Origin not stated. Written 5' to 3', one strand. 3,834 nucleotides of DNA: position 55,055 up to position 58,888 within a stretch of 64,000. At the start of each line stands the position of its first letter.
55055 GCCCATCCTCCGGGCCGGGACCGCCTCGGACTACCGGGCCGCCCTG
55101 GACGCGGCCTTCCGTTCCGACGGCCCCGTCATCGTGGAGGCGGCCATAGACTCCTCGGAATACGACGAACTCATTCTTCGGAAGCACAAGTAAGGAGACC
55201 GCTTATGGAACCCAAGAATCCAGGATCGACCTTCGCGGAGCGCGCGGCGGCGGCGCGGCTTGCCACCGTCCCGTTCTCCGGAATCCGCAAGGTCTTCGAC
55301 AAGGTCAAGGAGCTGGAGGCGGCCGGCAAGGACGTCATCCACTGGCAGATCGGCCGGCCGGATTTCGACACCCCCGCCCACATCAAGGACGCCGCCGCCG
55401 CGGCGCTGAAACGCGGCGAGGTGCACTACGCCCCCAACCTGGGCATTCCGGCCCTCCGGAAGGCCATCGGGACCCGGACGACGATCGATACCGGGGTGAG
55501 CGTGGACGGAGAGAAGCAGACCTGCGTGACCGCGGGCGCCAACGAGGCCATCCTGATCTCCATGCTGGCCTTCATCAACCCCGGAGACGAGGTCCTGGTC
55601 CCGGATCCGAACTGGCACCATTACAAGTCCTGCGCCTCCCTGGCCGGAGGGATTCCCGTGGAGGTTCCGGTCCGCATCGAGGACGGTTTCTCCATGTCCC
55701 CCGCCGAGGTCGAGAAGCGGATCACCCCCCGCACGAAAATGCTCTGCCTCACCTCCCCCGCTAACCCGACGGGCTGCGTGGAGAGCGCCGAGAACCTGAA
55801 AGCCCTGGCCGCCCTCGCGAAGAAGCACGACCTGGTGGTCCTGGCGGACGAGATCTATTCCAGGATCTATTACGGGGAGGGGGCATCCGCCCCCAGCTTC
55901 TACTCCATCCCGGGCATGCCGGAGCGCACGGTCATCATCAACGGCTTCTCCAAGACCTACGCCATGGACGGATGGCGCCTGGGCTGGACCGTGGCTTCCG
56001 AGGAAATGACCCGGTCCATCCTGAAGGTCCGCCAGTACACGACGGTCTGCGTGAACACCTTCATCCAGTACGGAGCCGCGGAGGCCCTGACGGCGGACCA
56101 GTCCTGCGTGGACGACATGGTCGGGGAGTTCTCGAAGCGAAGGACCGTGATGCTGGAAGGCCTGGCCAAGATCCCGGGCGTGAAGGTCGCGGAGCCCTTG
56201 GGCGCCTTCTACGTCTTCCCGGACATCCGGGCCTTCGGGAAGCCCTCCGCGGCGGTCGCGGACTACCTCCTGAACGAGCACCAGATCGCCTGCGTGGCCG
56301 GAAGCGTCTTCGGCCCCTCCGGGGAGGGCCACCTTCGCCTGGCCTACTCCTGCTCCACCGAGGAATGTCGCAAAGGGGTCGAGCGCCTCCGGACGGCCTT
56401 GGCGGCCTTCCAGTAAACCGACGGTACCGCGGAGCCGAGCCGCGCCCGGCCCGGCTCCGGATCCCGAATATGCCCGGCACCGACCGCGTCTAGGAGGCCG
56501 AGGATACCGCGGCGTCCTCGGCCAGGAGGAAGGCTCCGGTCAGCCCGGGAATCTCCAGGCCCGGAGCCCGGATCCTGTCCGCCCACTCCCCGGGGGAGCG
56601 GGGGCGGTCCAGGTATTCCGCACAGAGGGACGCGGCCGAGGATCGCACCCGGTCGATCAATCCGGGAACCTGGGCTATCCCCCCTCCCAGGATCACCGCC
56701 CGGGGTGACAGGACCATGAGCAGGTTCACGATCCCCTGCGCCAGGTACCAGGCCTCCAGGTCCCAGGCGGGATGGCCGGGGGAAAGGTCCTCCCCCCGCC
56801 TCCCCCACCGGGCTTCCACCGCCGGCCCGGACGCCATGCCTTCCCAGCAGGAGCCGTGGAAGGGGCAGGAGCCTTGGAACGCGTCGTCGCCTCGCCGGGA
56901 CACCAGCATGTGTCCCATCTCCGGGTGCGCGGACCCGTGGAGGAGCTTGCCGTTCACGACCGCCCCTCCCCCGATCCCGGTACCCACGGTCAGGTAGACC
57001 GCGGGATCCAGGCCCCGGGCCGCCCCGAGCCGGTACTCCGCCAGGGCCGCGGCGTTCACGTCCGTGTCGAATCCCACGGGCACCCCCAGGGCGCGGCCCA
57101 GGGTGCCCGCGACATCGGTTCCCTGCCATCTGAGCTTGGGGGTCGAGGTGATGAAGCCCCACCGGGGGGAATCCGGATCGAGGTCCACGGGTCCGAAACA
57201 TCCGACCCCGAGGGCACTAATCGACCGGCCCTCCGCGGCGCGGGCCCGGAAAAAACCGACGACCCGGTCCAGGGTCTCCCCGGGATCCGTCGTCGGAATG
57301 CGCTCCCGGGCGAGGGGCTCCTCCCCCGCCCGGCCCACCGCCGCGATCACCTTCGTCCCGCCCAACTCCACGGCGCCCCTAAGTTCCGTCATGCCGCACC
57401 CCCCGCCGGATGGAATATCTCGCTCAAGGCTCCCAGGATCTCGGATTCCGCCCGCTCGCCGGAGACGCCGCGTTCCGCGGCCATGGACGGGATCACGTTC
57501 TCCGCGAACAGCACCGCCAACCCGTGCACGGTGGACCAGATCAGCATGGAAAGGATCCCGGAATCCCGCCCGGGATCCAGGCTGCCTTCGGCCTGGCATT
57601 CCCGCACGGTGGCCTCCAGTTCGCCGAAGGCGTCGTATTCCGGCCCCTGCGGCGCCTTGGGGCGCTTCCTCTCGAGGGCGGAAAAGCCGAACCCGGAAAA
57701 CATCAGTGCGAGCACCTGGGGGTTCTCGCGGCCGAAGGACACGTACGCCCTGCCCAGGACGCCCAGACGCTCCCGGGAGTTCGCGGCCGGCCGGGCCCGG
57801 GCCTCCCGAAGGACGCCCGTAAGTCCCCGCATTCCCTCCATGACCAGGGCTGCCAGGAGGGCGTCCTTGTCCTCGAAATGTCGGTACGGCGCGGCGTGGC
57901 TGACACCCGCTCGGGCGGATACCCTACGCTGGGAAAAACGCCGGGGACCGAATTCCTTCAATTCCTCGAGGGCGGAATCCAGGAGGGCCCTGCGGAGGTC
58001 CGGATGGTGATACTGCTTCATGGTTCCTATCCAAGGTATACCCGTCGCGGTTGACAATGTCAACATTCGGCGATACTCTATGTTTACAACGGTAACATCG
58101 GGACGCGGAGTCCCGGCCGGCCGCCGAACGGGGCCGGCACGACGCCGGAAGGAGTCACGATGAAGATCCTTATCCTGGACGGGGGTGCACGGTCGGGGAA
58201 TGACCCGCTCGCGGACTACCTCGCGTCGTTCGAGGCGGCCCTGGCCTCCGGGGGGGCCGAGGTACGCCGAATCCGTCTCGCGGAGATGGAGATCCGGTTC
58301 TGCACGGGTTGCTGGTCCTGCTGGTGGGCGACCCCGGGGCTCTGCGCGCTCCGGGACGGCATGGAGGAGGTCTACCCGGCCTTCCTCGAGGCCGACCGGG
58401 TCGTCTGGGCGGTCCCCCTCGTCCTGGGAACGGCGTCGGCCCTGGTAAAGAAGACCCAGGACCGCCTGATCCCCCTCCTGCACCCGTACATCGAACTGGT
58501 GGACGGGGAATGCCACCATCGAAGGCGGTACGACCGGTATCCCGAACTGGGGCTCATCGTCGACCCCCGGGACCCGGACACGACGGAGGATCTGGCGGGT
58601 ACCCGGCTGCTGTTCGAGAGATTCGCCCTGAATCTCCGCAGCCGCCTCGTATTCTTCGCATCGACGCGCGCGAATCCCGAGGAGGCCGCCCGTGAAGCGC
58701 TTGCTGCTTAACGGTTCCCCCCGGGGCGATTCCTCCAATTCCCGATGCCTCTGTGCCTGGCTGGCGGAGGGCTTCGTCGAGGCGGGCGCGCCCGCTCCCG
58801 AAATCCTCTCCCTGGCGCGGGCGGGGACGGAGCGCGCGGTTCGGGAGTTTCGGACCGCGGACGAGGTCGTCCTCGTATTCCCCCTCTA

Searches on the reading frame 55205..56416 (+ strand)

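Call 63: search_protein_families(library=pfam, proteins=[window:55205-56416:+], max_evalue=0.00001)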
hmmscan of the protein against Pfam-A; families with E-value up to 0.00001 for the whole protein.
window:55205-56416:+ (403 aa): 5 families
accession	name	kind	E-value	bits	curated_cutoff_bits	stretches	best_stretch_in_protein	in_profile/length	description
PF00155.27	Aminotran_1_2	-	5.7e-66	223.6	19.7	1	42-395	1-361/361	Aminotransferase class I and II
PF01041.23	DegT_DnrJ_EryC1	-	4.3e-10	39.8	19.8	1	104-215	40-145/360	DegT/DnrJ/EryC1/StrS aminotransferase family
PF01212.27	Beta_elim_lyase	-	2.2e-07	31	27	1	114-215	58-168/288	Beta-eliminating lyase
PF01053.26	Cys_Met_Meta_PP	-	5.2e-07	29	27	1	101-218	65-176/381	Cys/Met metabolism PLP-dependent enzyme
PF00266.25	Aminotran_5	-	7.6e-07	28.9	21.5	1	85-215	43-175/371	Aminotransferase class-V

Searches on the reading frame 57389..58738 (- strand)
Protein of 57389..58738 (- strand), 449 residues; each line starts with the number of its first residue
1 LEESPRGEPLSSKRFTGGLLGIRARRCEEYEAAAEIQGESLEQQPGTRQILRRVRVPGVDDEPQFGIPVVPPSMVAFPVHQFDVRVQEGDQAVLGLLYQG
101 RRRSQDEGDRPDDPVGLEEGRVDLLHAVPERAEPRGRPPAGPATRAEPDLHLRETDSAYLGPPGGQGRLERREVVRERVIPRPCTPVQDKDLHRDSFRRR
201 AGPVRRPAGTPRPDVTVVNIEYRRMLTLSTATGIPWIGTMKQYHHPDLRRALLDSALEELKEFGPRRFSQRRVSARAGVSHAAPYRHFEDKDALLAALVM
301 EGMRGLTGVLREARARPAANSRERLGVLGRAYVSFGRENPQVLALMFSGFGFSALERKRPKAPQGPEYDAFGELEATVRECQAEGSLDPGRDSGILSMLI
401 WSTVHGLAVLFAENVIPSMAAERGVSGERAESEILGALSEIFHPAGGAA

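Call 63: search_protein_families(library=pfam, proteins=[window:57389-58738:-], max_evalue=0.00001)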
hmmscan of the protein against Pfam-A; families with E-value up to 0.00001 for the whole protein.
window:57389-58738:- (449 aa): 2 families
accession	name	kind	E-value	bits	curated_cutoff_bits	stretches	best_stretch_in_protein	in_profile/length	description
PF00440.29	TetR_N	-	4.2e-10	39.7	24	1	252-298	1-47/47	Bacterial regulatory proteins, tetR family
PF13305.11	TetR_C_33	-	9.2e-09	36.3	26.8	1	328-414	4-84/103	Tetracyclin repressor-like, C-terminal domain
